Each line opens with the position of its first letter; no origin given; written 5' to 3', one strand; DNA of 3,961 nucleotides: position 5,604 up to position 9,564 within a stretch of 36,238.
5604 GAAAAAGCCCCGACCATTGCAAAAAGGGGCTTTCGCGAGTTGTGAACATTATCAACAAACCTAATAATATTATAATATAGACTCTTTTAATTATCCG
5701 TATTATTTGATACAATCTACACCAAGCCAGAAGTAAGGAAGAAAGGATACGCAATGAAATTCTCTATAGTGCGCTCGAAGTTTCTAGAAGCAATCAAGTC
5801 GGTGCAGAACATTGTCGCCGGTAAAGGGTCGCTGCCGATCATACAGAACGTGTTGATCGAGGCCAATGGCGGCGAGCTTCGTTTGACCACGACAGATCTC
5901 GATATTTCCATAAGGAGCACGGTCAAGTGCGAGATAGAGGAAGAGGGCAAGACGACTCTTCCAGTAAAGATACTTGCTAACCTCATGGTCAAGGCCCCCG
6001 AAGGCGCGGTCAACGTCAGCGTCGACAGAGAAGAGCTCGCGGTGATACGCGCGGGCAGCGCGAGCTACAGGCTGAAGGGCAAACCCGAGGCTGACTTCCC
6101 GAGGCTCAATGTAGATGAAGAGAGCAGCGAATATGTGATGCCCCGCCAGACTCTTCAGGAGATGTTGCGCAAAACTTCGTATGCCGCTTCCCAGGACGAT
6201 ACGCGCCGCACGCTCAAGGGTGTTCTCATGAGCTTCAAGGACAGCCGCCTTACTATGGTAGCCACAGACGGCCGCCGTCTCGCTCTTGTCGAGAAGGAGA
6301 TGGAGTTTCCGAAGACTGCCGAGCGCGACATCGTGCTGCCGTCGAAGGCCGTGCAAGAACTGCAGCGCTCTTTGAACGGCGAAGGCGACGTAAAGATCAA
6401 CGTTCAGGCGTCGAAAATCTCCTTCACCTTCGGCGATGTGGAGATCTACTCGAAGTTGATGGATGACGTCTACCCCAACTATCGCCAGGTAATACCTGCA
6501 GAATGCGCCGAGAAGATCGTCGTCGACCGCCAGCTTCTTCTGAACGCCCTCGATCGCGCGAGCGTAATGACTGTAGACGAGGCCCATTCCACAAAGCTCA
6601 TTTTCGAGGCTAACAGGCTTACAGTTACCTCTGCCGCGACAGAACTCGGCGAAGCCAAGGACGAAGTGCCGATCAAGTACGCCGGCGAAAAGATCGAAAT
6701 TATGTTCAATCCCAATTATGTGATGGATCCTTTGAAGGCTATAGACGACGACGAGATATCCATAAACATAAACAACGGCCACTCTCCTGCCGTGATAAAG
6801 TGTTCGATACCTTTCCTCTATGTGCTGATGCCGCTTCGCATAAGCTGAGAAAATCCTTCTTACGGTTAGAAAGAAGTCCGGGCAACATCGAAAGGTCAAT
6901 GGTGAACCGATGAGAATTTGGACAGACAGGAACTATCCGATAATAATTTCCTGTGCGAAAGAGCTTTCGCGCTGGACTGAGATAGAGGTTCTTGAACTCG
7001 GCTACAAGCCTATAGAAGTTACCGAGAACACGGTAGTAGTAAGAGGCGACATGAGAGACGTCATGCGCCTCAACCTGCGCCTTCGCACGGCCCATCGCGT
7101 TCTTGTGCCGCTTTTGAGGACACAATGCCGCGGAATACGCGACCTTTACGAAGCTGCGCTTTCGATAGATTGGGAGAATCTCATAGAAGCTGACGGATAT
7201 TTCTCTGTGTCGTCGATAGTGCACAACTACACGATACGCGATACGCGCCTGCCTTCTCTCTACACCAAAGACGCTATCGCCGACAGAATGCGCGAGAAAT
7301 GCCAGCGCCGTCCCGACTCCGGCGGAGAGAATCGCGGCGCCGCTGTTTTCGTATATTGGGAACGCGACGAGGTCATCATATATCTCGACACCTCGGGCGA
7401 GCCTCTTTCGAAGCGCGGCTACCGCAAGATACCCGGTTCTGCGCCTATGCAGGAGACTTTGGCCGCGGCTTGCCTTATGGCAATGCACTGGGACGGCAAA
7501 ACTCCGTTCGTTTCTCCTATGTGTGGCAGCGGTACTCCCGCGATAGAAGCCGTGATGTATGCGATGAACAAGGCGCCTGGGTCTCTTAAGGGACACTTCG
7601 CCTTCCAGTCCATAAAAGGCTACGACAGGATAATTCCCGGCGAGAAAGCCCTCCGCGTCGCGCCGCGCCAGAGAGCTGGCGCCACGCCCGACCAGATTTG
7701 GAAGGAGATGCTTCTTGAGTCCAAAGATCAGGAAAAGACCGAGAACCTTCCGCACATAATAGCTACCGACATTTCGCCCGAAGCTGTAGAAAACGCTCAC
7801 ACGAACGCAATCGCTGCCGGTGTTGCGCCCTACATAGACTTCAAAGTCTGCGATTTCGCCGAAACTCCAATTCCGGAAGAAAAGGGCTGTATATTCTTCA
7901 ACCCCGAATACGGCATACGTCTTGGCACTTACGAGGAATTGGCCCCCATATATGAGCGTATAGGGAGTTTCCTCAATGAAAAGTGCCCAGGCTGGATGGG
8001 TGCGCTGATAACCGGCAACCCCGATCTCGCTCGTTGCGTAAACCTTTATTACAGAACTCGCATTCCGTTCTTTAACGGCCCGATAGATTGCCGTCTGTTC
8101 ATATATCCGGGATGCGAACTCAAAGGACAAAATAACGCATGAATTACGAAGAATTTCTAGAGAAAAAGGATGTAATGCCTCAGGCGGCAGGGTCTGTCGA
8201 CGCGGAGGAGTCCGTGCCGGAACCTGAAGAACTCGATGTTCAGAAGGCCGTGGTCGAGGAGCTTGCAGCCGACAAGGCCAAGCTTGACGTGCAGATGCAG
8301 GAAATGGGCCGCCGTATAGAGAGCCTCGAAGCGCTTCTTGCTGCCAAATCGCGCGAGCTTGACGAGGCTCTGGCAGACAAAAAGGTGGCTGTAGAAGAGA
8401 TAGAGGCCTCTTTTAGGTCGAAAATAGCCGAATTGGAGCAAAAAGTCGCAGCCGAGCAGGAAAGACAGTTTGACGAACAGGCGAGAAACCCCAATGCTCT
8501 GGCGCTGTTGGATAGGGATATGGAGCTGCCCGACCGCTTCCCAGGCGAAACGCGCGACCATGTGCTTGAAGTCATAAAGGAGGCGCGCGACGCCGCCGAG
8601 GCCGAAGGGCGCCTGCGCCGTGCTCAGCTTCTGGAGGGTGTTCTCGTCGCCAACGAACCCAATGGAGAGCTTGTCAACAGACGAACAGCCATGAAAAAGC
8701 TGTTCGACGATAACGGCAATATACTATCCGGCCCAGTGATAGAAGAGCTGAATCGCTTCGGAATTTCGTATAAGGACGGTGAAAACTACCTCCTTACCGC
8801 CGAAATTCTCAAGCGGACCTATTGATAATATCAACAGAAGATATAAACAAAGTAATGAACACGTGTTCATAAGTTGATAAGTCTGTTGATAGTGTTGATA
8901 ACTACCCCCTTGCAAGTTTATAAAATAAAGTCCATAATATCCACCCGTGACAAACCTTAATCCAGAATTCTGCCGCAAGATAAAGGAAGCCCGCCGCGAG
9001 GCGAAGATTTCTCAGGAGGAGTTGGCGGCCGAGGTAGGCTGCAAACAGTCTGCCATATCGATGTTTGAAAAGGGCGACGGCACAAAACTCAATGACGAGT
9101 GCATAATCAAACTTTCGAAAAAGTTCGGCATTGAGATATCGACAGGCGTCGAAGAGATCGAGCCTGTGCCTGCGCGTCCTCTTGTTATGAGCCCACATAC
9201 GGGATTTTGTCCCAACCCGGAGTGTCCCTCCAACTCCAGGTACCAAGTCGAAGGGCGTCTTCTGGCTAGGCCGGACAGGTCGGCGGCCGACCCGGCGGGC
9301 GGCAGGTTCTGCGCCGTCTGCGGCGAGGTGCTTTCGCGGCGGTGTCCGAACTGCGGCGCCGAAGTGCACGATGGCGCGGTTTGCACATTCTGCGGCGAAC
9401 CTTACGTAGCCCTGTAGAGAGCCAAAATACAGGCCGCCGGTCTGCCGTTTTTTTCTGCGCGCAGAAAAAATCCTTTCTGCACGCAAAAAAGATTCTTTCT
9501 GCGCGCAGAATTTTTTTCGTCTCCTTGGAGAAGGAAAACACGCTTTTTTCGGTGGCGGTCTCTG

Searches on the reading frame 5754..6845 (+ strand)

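Call 10: search_protein_families(library=pfam, proteins=[window:5754-6845:+], max_evalue=0.01)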
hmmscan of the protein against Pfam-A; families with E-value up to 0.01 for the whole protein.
window:5754-6845:+ (364 aa): 3 families
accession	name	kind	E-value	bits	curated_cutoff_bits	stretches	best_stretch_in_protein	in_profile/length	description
PF00712.24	DNA_pol3_beta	-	1.3e-36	125.9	24.4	2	1-118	1-119/120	DNA polymerase III beta subunit, N-terminal domain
PF02767.21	DNA_pol3_beta_2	-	4.5e-29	101.5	27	1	130-242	3-116/116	DNA polymerase III beta subunit, central domain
PF02768.20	DNA_pol3_beta_3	-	4.3e-24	85.1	27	1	244-349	1-106/121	DNA polymerase III beta subunit, C-terminal domain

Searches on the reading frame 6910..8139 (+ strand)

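Call 10: search_protein_families(library=pfam, proteins=[window:6910-8139:+], max_evalue=0.01)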
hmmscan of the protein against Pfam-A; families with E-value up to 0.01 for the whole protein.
window:6910-8139:+ (410 aa): 4 families
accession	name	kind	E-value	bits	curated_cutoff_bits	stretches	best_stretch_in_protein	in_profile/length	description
PF01170.24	UPF0020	-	4.9e-34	118.2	22.3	1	169-396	1-195/197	RMKL-like, methyltransferase domain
PF22020.1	RlmL_1st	-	1.6e-11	44.5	27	1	11-65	2-55/55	RlmL ferredoxin-like domain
PF02926.22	THUMP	-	5.4e-08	33.6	20.6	1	76-160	4-84/84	THUMP domain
PF13649.12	Methyltransf_25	-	0.0043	18.1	27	0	282-325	23-64/97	Methyltransferase domain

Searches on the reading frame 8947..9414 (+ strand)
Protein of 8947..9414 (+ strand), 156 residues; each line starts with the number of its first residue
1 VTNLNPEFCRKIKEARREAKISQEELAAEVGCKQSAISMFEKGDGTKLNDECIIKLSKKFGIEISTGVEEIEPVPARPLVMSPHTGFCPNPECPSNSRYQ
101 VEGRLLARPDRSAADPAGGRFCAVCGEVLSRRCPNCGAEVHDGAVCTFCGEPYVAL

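Call 10: search_protein_families(library=pfam, proteins=[window:8947-9414:+], max_evalue=0.01)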
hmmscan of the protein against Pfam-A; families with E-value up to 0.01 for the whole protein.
window:8947-9414:+ (156 aa): 6 families
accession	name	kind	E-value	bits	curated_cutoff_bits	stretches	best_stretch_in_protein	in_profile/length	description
PF01381.28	HTH_3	-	5e-12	46.1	23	1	12-64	1-52/55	Helix-turn-helix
PF12844.13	HTH_19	-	4.3e-08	33.4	30.2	1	10-64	2-55/64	Helix-turn-helix domain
PF12773.13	DZR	-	6e-06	26.8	27.3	1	116-150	9-45/45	Double zinc ribbon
PF13560.12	HTH_31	-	8.4e-05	23.2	27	1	10-44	4-38/64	Helix-turn-helix domain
PF18995.5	PRT6_C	-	0.0019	17.7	26.2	1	127-151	338-362/451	Proteolysis_6 C-terminal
PF13744.12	HTH_37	-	0.0091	16.2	27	0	8-48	19-59/80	Helix-turn-helix domain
